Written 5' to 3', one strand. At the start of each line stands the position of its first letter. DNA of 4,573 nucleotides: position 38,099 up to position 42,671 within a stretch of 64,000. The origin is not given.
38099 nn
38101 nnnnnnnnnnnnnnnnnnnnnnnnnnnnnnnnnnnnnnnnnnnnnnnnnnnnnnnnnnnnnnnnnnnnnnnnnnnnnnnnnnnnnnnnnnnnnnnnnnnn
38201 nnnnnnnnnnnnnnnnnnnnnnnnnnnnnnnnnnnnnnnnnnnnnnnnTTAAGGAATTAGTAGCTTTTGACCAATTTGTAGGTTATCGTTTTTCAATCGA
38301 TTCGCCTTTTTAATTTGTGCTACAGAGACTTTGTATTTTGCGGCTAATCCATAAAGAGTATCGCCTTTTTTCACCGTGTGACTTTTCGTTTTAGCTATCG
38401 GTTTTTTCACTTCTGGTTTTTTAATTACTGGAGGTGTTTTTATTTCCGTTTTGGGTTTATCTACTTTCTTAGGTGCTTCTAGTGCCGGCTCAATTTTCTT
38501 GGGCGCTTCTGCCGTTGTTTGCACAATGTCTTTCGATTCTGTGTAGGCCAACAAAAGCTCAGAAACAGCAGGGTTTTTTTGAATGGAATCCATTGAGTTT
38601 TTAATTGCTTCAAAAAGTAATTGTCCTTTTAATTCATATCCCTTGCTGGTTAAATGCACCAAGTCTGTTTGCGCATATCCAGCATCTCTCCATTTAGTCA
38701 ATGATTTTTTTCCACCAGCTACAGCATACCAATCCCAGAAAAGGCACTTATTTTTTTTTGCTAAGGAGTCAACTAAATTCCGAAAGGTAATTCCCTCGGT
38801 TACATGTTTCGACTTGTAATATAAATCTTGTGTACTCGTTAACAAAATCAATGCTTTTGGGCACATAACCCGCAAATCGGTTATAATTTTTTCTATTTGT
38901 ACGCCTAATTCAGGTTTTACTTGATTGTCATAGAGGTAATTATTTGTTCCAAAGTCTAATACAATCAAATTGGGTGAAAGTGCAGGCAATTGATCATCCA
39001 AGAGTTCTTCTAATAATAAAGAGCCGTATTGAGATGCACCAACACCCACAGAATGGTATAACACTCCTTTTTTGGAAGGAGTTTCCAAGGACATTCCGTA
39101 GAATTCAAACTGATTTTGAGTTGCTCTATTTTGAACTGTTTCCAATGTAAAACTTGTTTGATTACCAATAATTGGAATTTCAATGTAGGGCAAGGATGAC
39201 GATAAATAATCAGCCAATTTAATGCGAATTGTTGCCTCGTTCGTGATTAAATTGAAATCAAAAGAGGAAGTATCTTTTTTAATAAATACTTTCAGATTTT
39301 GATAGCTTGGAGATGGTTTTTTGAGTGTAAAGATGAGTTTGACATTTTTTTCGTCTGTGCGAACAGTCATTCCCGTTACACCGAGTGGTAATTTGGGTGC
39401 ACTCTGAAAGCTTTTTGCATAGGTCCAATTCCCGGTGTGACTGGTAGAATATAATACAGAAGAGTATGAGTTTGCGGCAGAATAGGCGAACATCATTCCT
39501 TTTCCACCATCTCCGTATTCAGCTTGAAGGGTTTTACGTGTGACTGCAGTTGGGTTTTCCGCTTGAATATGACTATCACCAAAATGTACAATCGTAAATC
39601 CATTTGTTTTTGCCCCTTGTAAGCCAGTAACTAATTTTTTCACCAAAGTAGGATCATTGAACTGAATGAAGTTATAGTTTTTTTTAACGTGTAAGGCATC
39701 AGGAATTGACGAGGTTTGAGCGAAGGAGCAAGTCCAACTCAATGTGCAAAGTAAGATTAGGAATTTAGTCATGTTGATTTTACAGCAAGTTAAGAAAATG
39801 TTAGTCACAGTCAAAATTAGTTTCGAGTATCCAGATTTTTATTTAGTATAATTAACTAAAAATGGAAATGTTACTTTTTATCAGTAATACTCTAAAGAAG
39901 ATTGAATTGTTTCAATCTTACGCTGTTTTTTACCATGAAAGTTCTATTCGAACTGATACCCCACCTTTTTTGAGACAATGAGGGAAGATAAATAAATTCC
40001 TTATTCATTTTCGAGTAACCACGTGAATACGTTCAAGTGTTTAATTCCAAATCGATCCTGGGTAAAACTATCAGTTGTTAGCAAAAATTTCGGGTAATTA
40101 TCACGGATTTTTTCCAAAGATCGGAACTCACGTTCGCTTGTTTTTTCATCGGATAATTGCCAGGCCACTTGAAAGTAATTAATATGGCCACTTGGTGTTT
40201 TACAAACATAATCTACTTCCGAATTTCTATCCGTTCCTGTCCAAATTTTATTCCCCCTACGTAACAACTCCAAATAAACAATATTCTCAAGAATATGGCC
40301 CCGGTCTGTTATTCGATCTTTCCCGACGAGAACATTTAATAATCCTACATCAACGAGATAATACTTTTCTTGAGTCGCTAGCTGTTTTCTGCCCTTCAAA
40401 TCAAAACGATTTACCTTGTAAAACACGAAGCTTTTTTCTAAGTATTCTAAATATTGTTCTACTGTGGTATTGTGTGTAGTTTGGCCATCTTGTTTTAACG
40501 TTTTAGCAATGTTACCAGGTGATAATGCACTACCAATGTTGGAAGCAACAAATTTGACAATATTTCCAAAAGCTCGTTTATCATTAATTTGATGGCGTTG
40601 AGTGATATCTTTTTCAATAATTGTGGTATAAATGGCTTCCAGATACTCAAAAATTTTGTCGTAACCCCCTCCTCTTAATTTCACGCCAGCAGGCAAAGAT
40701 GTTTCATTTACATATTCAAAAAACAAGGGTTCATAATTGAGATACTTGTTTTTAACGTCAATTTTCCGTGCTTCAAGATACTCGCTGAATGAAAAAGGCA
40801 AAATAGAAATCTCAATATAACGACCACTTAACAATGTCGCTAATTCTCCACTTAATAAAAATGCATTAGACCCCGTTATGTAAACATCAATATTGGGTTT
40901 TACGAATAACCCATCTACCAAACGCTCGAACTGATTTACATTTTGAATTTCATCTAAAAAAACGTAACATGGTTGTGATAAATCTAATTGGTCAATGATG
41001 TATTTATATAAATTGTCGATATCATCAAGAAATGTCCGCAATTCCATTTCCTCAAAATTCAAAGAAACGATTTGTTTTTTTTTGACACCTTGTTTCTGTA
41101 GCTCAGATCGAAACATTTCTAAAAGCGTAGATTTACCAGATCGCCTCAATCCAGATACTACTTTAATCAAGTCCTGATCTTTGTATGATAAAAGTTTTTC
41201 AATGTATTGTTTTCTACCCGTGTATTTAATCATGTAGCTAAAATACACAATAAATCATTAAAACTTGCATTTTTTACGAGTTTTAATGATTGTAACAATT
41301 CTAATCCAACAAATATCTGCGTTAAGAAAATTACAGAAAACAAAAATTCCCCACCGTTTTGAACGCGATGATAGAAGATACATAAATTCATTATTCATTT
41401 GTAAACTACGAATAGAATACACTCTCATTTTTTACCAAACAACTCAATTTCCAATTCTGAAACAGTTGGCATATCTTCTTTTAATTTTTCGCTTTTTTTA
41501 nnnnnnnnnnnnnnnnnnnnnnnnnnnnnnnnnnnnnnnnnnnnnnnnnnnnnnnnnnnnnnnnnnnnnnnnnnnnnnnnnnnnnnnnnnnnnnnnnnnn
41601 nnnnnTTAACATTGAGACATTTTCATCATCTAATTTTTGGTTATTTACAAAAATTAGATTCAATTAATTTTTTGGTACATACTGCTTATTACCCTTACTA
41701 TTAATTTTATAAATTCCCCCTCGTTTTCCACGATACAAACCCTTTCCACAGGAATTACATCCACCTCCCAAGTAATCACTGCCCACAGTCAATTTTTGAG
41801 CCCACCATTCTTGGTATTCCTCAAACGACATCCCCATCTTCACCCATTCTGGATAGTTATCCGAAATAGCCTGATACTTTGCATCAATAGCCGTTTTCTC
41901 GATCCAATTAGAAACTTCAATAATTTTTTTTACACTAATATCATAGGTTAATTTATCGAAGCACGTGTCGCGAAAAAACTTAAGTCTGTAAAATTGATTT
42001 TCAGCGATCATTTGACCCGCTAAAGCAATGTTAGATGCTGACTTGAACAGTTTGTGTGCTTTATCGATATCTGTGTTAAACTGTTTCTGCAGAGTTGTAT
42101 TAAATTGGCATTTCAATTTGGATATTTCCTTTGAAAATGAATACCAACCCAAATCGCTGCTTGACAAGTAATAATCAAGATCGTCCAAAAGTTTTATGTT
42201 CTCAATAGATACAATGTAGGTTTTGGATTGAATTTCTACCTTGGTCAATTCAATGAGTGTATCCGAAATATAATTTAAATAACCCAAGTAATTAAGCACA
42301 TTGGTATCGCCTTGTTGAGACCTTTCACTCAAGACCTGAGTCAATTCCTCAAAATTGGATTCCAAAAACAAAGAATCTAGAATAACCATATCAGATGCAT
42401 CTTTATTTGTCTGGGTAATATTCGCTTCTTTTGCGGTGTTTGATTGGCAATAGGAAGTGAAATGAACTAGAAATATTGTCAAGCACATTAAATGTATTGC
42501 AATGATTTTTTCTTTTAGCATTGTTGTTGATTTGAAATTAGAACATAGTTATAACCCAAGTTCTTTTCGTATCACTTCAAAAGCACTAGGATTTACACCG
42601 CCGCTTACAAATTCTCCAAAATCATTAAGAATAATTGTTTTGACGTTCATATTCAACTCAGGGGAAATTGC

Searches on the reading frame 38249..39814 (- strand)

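Call 44: search_protein_families(library=pfam, proteins=[window:38249-39814:-], max_evalue=0.001)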
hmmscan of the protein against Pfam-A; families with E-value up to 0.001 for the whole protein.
window:38249-39814:- (521 aa): 3 families
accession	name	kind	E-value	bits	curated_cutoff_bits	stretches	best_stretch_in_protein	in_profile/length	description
PF01476.26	LysM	-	1e-18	67.4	20.9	1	479-521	1-43/43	LysM domain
PF13472.12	Lipase_GDSL_2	-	2.7e-10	41.4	32.9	1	258-395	39-178/178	GDSL-like Lipase/Acylhydrolase family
PF00657.28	Lipase_GDSL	-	9.3e-05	23.1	23.6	0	263-395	59-203/208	GDSL-like Lipase/Acylhydrolase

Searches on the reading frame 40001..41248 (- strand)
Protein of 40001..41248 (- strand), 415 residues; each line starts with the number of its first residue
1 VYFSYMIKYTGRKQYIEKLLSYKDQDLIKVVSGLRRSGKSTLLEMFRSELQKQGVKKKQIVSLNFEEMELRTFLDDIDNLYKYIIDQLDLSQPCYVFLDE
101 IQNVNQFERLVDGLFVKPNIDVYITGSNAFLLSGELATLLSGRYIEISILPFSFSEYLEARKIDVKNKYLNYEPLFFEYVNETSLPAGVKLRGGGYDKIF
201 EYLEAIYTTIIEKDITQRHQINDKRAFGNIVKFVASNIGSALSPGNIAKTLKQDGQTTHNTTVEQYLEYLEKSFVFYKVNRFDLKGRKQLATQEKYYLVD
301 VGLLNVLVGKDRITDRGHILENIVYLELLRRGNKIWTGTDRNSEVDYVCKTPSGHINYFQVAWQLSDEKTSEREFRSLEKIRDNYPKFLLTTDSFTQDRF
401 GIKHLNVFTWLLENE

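Call 44: search_protein_families(library=pfam, proteins=[window:40001-41248:-], max_evalue=0.001)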
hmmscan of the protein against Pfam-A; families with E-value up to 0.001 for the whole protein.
window:40001-41248:- (415 aa): 2 families
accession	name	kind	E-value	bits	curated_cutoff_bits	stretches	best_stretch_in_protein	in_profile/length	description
PF13173.12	AAA_14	-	2.6e-32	112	27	1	27-158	3-129/129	AAA domain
PF13635.12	DUF4143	-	8.4e-26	91.1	28.1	1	212-363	1-159/160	Domain of unknown function (DUF4143)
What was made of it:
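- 40001..41248 (-): 415-aa AAA_14 + DUF4143 protein, a candidate anti-phage defence gene (PADLOC PDC-S01). It forms the left part of the island. Pfam call 44.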

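Call 78: search_protein_families(library=padloc, proteins=[window:40001-41248:-], max_evalue=0.01)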
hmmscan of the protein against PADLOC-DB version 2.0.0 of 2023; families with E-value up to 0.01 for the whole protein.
window:40001-41248:- (415 aa): 8 families
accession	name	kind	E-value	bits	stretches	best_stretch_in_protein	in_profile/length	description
PDLC04787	PDC-S01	-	4e-146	485.1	1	5-413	5-408/412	-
PDLC04789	PDC-S01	-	1.5e-42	143.9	1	17-376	8-353/375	-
PDLC04790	PDC-S01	-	2.4e-25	87.1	1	25-386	26-387/422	-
PDLC04791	PDC-S01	-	1.5e-23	81.2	1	16-354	10-343/395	-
PDLC04786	PDC-S01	-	1.2e-14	52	2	16-164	8-160/439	-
PDLC04788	PDC-S01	-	8e-12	42.8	1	19-351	10-371/448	-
PDLC04792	PDC-S01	-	4.2e-09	33.5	2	17-164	8-158/452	-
PDLC04164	AriA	-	0.0066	14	0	25-78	26-80/253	-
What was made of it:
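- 40001..41248 (-): PADLOC E 4e-146, call 78.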

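Call 79: search_protein_families(library=phrogs, proteins=[window:40001-41248:-], max_evalue=0.01)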
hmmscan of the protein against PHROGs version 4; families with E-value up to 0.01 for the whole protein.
window:40001-41248:- (415 aa): 0 families

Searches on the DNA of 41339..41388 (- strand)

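Call 40: build_rna_model(alignment_id=A2, structure=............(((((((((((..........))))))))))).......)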
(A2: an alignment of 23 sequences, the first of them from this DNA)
Model R1 built from alignment A2 (23 sequences, 51 columns); structure: as given.
model positions 50; base pairs 11; branch points 0; effective number of sequences 12.01; information 1.106 bits per position. Calibrated on 0.2 Mb of random sequence (short: E-values are rough).
structure used (alignment columns):
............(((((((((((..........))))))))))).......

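Call 41: search_with_rna_model(model_id=R1, source=window, filters=off, max_evalue=10)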
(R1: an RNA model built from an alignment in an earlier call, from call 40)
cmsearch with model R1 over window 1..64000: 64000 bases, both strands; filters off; matches with E-value up to 10: 24.
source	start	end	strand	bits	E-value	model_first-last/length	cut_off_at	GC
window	44872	44921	-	73.8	1.4e-15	1-50/50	no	0.48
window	50100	50149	-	67.1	6.7e-14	1-50/50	no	0.5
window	41339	41388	-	62.5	9.4e-13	1-50/50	no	0.34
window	39949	39998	-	23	0.0069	1-50/50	no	0.36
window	63811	63848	-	17.9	0.13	1-50/50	no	0.32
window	59780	59802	-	16.4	0.31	1-50/50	no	0.26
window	52855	52893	+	15.3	0.59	1-50/50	no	0.36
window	1249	1288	+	12.8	2.4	1-50/50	no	0.22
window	44867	44913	+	12.1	3.7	1-50/50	no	0.43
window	24172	24204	+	12.1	3.7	1-50/50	no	0.21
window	50935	50966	+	12.1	3.8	1-50/50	no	0.25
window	4666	4707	+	11.7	4.8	1-50/50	no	0.33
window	55238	55276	-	11.6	4.8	1-50/50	no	0.31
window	23078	23103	-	11.6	4.9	1-50/50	no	0.27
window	10046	10073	+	11.2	6.1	1-50/50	no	0.21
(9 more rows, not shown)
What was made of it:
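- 41339..41388 (-): T': third strong copy of the terminator element, with the 3' arm point-mutated (GGG to TAG). It is the terminator of a decayed YhcG-like gene. Model hit 62.5 bits, call 41.
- On REP/BIME-type repeats with RAYT transposase: There are four copies in 64 kb, all within 39.9-50.2 kb (call 41, filters off).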

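Call 42: search_with_rna_model(model_id=R1, sources=[L008, L009, L010, L011, L012, L013, L014, L015, L017, L018, L021, L022, L023, L024, L025, L026, L027, L029, L030, L031, L032, L033, L034, L035, L036, L037, L038, L039, L040, L041], max_evalue=1)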
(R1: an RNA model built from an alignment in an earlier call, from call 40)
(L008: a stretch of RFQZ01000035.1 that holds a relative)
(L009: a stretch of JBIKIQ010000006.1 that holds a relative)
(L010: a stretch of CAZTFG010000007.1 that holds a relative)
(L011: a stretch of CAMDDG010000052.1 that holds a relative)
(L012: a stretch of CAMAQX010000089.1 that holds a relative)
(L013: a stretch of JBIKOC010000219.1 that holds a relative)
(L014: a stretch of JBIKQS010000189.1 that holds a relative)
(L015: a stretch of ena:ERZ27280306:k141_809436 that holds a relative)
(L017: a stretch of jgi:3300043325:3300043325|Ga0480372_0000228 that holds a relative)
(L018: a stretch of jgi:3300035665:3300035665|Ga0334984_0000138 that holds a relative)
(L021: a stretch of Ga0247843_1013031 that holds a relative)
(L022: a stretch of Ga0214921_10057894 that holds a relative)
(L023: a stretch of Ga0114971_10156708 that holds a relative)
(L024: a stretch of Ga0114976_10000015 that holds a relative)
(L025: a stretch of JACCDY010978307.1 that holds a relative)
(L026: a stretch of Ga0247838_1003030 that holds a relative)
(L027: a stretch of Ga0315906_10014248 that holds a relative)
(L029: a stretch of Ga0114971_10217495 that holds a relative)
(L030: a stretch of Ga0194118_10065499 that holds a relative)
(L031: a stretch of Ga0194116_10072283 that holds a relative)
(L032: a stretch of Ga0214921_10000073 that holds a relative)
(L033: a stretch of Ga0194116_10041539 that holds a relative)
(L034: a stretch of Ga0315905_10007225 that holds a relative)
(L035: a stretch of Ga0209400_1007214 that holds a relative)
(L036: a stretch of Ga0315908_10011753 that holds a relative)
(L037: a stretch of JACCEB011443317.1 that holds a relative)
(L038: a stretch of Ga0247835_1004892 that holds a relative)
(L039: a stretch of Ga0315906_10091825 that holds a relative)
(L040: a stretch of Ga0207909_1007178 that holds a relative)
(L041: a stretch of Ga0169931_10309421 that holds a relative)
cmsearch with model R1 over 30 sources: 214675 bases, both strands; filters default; matches with E-value up to 1: 53.
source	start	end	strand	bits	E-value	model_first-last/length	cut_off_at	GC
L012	2142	2191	+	74.7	2.7e-15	1-50/50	no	0.44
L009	6954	7003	+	74.1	3.9e-15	1-50/50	no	0.48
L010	835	884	-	74.1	3.9e-15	1-50/50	no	0.48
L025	1210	1259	-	74.1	3.9e-15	1-50/50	no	0.48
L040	500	549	-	72.8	8e-15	1-50/50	no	0.46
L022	1609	1658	+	72.8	8.3e-15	1-50/50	no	0.48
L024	8192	8241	+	72.8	8.3e-15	1-50/50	no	0.48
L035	1835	1884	-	72.8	8.3e-15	1-50/50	no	0.48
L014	44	93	-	72.3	1.1e-14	1-50/50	no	0.48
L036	4305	4354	+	72.3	1.1e-14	1-50/50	no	0.48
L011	6485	6534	-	71.9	1.4e-14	1-50/50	no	0.5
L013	1964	2013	-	71.8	1.5e-14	1-50/50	no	0.44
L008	4165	4214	+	70.8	2.5e-14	1-50/50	no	0.48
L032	7910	7959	+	70.8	2.5e-14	1-50/50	no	0.48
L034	3881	3931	+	70.7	2.7e-14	1-50/50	no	0.43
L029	692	742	-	70.1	3.8e-14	1-50/50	no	0.45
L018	5458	5508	-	69.8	4.7e-14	1-50/50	no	0.41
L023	888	938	+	69.3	6.2e-14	1-50/50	no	0.47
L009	2426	2475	+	69.2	6.4e-14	1-50/50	no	0.52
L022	2999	3048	+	68.3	1.1e-13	1-50/50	no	0.4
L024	9582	9631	+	68.3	1.1e-13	1-50/50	no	0.4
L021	844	893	+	67.8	1.5e-13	1-50/50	no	0.38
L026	2626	2675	-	67.8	1.5e-13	1-50/50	no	0.38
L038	3518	3567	-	67.8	1.5e-13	1-50/50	no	0.38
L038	6637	6686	-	67.8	1.5e-13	1-50/50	no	0.38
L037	5952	6001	+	67.5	1.8e-13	1-50/50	no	0.44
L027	2599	2648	+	67.1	2.2e-13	1-50/50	no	0.38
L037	7451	7501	+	66.6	2.8e-13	1-50/50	no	0.43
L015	11206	11255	-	65.7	4.8e-13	1-50/50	no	0.36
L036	5694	5743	+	65.7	5e-13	1-50/50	no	0.38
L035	445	494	-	65.6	5.2e-13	1-50/50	no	0.38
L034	2903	2953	+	65.2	6.7e-13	1-50/50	no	0.45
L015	12438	12487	-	64.7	8.8e-13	1-50/50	no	0.46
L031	7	56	-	64.6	9.3e-13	1-50/50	no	0.46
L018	6435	6484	-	64.1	1.2e-12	1-50/50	no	0.42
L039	1216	1266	-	63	2.3e-12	1-50/50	no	0.41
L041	471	521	+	61.4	5.8e-12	1-50/50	no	0.43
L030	1541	1591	-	61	7.4e-12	1-50/50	no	0.45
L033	391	441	-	61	7.4e-12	1-50/50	no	0.45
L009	7198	7247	+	54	4.2e-10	1-50/50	no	0.36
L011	5094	5144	-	49.1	7e-09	1-50/50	no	0.31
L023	1183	1231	+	48.4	1.1e-08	1-50/50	no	0.33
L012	3430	3479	+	47.3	2e-08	1-50/50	no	0.32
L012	4817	4865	+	37.5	5.5e-06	1-50/50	no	0.33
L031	789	835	-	30.2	0.00038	1-50/50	no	0.34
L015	4358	4405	-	25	0.0073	1-50/50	no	0.58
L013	677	727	-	23.6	0.016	1-50/50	no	0.29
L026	1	26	-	22.7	0.029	1-26/50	3'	0.38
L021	857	885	-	19.2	0.2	14-42/50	no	0.52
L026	2634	2662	+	19.2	0.2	14-42/50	no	0.52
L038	3526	3554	+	19.2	0.2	14-42/50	no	0.52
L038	6645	6673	+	19.2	0.2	14-42/50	no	0.52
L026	6053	6099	-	18.3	0.35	1-50/50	no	0.28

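Call 82: search_with_rna_model(model_id=R1, sources=[window, L008, L009, L010, L011, L012, L013, L014, L015, L018, L021, L022, L023, L027, L029, L030, L031, L034, L035, L036, L037, L039, L040, L041], max_evalue=0.01, make_alignment=true)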
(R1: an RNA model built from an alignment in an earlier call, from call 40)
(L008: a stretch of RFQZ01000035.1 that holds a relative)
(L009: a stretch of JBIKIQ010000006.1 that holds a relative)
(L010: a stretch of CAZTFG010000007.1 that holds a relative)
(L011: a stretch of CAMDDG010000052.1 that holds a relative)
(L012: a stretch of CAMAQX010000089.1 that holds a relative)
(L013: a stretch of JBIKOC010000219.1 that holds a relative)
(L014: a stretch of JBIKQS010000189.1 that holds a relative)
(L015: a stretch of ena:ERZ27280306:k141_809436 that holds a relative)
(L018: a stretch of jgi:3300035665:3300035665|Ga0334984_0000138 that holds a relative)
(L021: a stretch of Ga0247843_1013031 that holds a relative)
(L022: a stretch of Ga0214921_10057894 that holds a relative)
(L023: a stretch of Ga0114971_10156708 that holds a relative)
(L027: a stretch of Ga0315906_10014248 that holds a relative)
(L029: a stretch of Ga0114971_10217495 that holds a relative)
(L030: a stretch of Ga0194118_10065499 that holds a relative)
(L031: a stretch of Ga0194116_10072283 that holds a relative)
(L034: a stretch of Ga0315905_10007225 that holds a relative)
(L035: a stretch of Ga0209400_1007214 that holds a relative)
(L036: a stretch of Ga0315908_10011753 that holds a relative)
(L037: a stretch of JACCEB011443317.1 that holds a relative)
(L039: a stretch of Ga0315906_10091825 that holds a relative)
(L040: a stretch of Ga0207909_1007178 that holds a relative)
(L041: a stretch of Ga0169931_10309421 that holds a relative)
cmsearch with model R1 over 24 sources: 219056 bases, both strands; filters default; matches with E-value up to 0.01: 41.
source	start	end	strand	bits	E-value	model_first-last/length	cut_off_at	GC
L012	2142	2191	+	74.7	2.8e-15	1-50/50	no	0.44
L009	6954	7003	+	74.1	4e-15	1-50/50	no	0.48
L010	835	884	-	74.1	4e-15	1-50/50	no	0.48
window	44872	44921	-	73.8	4.7e-15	1-50/50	no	0.48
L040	500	549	-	72.8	8.2e-15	1-50/50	no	0.46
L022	1609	1658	+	72.8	8.5e-15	1-50/50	no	0.48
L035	1835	1884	-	72.8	8.5e-15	1-50/50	no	0.48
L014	44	93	-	72.3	1.1e-14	1-50/50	no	0.48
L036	4305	4354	+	72.3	1.1e-14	1-50/50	no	0.48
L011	6485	6534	-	71.9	1.4e-14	1-50/50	no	0.5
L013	1964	2013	-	71.8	1.5e-14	1-50/50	no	0.44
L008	4165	4214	+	70.8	2.6e-14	1-50/50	no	0.48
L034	3881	3931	+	70.7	2.8e-14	1-50/50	no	0.43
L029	692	742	-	70.1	3.9e-14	1-50/50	no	0.45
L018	5458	5508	-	69.8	4.8e-14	1-50/50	no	0.41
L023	888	938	+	69.3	6.3e-14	1-50/50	no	0.47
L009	2426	2475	+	69.2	6.5e-14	1-50/50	no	0.52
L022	2999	3048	+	68.3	1.1e-13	1-50/50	no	0.4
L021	844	893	+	67.8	1.5e-13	1-50/50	no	0.38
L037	5952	6001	+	67.5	1.8e-13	1-50/50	no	0.44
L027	2599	2648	+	67.1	2.2e-13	1-50/50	no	0.38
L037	7451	7501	+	66.6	2.9e-13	1-50/50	no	0.43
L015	11206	11255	-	65.7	4.9e-13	1-50/50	no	0.36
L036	5694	5743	+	65.7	5.1e-13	1-50/50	no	0.38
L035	445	494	-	65.6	5.3e-13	1-50/50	no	0.38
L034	2903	2953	+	65.2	6.8e-13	1-50/50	no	0.45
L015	12438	12487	-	64.7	9e-13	1-50/50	no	0.46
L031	7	56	-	64.6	9.5e-13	1-50/50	no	0.46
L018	6435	6484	-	64.1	1.2e-12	1-50/50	no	0.42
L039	1216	1266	-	63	2.4e-12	1-50/50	no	0.41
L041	471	521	+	61.4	5.9e-12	1-50/50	no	0.43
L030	1541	1591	-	61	7.6e-12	1-50/50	no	0.45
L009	7198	7247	+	54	4.3e-10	1-50/50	no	0.36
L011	5094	5144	-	49.1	7.1e-09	1-50/50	no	0.31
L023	1183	1231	+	48.4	1.1e-08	1-50/50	no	0.33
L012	3430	3479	+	47.3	2e-08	1-50/50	no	0.32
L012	4817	4865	+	37.5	5.6e-06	1-50/50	no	0.33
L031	789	835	-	30.2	0.00039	1-50/50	no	0.34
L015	4358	4405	-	25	0.0074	1-50/50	no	0.58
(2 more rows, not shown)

Alignment A5: 41 matches aligned to the model, 51 columns, each read 5' to 3' on its own strand. Consensus structure (alignment columns), stored with it:
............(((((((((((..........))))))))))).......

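Call 90: search_with_rna_model(model_id=R1, sources=[L042, L044, L046, L017], max_evalue=1, filters=off)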
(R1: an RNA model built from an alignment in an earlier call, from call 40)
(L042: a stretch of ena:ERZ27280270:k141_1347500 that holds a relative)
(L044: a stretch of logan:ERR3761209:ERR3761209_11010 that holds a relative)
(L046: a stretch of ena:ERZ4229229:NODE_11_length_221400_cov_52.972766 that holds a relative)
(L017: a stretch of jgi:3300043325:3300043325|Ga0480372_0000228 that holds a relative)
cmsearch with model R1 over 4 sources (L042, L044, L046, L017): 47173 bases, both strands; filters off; matches with E-value up to 1: 2.
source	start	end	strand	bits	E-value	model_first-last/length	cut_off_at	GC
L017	283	330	+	15.1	0.48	1-50/50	no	0.27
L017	8143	8204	+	14.8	0.57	1-50/50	no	0.27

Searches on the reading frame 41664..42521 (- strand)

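Call 8: search_protein_families(library=pfam, proteins=[window:41664-42521:-], max_evalue=0.01)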
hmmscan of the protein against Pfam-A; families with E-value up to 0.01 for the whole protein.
window:41664-42521:- (285 aa): 0 families

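Call 53: search_protein_families(library=ncbifam, proteins=[window:41664-42521:-], max_evalue=0.01)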
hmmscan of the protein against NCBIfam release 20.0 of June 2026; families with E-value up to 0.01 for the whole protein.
window:41664-42521:- (285 aa): 0 families

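Call 78: search_protein_families(library=padloc, proteins=[window:41664-42521:-], max_evalue=0.01)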
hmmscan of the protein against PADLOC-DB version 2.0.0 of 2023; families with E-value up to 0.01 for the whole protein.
window:41664-42521:- (285 aa): 0 families

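Call 79: search_protein_families(library=phrogs, proteins=[window:41664-42521:-], max_evalue=0.01)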
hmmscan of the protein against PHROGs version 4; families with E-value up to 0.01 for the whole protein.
window:41664-42521:- (285 aa): 1 family
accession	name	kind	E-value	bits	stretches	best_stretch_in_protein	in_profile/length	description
phrog_2459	-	unknown function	0.0096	17.1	0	257-284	143-171/171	-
